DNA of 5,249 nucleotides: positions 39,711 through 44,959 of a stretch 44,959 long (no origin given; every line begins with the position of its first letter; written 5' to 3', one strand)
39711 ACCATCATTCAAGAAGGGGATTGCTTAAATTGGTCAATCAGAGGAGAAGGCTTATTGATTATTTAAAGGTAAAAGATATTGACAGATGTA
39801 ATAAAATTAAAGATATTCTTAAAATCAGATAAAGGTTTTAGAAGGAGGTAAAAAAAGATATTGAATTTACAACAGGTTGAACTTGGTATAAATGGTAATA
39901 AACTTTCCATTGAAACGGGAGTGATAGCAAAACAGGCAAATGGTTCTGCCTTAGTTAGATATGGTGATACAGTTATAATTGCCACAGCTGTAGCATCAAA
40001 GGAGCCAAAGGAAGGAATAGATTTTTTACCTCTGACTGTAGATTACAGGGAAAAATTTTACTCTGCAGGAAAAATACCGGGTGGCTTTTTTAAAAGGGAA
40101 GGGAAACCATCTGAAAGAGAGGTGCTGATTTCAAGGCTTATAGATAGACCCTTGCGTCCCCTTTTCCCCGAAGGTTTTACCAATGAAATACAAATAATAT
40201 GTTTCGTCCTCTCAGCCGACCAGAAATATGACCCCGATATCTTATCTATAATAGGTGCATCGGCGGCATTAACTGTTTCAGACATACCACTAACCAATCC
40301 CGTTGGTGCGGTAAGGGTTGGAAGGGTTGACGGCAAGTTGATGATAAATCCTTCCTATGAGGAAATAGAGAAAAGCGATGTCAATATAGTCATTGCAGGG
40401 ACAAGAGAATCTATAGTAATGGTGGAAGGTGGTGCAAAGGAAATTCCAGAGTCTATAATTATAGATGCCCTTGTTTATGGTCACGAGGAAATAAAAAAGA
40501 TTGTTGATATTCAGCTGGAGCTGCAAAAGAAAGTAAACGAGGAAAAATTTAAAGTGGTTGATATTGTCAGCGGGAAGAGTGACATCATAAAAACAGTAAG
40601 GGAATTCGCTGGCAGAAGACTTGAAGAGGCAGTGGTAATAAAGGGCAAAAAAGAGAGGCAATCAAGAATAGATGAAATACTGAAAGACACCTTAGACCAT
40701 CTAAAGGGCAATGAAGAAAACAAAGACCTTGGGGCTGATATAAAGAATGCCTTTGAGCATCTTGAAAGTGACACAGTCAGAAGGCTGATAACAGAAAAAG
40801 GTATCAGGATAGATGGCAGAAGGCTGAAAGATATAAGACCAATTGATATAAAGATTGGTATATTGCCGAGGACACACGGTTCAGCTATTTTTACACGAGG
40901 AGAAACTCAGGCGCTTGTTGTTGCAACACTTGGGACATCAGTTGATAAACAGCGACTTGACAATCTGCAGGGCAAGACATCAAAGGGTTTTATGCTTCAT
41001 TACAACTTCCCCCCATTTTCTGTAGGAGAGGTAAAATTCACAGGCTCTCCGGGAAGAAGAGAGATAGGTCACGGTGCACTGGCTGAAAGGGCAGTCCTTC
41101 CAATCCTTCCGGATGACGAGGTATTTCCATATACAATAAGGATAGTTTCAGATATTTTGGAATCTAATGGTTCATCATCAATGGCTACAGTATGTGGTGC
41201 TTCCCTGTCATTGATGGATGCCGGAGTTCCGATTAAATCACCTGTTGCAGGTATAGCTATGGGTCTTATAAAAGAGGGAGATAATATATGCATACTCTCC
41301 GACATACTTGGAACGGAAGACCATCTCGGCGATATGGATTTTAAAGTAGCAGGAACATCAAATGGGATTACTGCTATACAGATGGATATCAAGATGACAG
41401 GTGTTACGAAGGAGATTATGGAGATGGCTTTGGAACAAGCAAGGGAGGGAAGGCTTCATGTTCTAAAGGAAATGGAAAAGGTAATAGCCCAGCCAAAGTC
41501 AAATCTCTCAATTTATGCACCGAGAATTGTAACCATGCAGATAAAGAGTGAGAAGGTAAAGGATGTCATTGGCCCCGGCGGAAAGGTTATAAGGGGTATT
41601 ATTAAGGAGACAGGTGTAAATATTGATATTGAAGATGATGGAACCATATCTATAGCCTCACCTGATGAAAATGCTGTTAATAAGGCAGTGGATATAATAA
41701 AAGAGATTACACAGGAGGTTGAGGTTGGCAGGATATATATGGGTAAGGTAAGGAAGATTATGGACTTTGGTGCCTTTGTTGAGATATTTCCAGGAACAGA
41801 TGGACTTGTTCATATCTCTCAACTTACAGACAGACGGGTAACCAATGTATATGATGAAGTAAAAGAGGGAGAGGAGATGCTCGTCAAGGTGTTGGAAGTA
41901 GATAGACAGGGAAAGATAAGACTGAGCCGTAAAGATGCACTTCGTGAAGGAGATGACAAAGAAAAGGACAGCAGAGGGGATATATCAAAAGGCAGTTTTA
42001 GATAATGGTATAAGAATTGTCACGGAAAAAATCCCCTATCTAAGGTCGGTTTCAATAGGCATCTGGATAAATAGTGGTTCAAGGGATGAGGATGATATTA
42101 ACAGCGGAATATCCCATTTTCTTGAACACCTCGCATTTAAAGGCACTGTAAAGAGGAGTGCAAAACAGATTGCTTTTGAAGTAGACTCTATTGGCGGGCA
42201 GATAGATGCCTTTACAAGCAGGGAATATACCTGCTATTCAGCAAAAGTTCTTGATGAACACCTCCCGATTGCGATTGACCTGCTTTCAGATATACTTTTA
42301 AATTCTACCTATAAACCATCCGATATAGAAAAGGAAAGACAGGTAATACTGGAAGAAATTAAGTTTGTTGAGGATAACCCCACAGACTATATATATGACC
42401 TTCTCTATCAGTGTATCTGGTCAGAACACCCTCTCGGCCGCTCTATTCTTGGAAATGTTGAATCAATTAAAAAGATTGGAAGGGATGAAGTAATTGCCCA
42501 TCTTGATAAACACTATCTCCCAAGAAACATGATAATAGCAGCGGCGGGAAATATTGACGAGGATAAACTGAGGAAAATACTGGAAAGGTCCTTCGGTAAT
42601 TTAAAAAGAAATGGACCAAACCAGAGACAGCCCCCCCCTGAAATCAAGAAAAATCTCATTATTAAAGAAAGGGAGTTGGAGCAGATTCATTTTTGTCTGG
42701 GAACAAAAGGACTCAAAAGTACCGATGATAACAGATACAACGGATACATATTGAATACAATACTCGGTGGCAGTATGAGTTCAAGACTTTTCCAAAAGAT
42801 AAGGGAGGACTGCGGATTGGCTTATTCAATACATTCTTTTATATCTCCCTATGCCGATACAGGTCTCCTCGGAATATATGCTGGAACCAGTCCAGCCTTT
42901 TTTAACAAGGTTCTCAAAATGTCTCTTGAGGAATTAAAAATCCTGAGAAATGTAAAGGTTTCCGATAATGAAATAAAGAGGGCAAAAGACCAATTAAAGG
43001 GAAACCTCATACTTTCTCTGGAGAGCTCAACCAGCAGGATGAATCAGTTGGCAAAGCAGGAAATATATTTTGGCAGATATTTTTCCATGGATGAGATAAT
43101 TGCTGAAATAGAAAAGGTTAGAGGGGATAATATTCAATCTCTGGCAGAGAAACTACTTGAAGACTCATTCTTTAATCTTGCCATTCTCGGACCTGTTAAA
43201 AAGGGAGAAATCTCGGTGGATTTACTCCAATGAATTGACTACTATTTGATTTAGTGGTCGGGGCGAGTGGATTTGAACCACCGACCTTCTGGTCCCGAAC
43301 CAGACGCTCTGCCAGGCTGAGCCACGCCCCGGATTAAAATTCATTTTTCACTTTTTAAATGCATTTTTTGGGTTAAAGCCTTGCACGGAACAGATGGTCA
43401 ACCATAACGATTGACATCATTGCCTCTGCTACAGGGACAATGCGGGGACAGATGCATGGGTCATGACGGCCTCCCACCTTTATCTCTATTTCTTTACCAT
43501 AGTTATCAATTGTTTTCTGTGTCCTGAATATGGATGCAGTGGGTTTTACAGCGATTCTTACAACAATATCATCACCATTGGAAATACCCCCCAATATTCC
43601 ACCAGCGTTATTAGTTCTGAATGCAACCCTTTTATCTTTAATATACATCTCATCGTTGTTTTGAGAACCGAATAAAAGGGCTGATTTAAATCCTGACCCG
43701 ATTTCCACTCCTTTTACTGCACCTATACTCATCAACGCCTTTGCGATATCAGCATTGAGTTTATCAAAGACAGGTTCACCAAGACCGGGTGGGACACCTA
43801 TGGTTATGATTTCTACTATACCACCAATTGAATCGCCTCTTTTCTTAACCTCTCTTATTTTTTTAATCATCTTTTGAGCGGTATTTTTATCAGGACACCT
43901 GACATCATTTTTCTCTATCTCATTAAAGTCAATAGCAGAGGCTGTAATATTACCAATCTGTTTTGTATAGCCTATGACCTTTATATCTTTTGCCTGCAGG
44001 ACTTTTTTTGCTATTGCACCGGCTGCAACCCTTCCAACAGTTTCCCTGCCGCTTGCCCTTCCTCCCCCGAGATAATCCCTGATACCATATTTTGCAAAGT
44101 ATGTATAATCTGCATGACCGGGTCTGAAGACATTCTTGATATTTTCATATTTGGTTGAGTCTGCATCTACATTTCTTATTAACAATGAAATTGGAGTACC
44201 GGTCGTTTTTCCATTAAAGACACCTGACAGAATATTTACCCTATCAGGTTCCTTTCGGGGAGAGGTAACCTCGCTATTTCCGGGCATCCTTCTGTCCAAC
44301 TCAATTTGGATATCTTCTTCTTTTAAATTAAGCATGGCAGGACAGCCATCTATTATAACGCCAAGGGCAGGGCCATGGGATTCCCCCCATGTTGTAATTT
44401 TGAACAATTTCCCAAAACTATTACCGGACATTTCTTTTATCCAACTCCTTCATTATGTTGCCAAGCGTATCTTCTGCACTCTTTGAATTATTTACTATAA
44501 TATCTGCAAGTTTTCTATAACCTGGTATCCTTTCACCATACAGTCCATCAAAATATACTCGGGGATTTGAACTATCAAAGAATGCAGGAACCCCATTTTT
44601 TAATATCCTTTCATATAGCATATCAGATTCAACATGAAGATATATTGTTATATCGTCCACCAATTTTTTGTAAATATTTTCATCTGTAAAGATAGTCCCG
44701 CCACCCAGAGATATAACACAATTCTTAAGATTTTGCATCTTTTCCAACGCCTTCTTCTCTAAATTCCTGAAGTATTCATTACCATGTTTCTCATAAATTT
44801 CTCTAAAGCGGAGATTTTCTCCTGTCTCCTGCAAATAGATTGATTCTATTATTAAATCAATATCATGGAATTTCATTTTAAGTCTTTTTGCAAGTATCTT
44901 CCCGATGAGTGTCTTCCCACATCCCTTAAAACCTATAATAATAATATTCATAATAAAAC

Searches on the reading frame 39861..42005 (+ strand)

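Call 45: search_protein_families(library=pfam, proteins=[window:39861-42005:+], max_evalue=0.0001)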
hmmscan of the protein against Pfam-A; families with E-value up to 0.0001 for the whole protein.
window:39861-42005:+ (714 aa): 5 families
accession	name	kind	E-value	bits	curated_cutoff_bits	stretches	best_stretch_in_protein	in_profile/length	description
PF01138.27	RNase_PH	-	1.2e-65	220.2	25.5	2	14-143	4-130/130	3' exoribonuclease family, domain 1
PF03725.20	RNase_PH_C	-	2.2e-24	85.6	20.8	2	146-209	1-66/67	3' exoribonuclease family, domain 2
PF00575.29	S1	-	3.1e-19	69.5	22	1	620-691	2-74/74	S1 RNA binding domain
PF03726.19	PNPase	-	9.8e-18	64.8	24.6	1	242-321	2-81/81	Polyribonucleotide nucleotidyltransferase, RNA binding domain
PF00013.35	KH_1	-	1.8e-10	40.9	21.5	1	557-615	2-66/66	KH domain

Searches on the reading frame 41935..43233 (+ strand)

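Call 45: search_protein_families(library=pfam, proteins=[window:41935-43233:+], max_evalue=0.0001)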
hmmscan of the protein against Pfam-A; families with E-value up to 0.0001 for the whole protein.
window:41935-43233:+ (432 aa): 2 families
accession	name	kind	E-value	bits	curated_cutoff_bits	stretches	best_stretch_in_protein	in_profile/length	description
PF00675.25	Peptidase_M16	-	9.9e-44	149.3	22.3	1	27-173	1-147/149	Insulinase (Peptidase family M16)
PF05193.26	Peptidase_M16_C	-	5.6e-39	134.3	23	1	181-354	2-181/181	Peptidase M16 inactive domain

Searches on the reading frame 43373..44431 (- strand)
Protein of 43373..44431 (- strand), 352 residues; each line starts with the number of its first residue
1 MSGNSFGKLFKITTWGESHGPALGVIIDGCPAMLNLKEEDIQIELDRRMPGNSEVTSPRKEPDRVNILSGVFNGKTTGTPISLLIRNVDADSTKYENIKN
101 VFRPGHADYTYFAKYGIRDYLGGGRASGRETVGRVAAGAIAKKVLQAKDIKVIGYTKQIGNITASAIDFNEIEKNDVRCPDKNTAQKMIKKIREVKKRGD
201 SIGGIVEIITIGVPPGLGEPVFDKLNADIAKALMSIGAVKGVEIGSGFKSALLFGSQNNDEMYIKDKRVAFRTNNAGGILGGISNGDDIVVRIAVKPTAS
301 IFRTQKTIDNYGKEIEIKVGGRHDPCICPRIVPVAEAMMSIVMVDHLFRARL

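Call 45: search_protein_families(library=pfam, proteins=[window:43373-44431:-], max_evalue=0.0001)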
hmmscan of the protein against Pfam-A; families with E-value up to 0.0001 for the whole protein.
window:43373-44431:- (352 aa): 1 family
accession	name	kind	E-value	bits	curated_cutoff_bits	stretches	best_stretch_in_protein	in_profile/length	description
PF01264.26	Chorismate_synt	-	1.1e-144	481.6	27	1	10-347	1-326/327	Chorismate synthase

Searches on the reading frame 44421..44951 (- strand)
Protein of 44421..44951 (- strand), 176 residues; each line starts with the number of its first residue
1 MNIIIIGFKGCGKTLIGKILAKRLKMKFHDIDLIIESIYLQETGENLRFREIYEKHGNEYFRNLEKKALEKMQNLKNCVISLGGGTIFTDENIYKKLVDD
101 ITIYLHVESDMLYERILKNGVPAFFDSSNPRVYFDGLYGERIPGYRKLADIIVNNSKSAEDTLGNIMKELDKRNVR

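Call 45: search_protein_families(library=pfam, proteins=[window:44421-44951:-], max_evalue=0.0001)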
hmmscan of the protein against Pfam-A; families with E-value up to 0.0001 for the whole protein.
window:44421-44951:- (176 aa): 3 families
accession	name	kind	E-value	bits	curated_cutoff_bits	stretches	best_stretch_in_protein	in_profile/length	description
PF01202.28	SKI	-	3.2e-31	109.1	22.1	1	10-169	2-157/159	Shikimate kinase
PF13238.12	AAA_18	-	8e-08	33.2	29.4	1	3-120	1-112/128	AAA domain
PF13189.12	Cytidylate_kin2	-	9.4e-06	26.3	28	1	9-94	8-79/176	Cytidylate kinase-like family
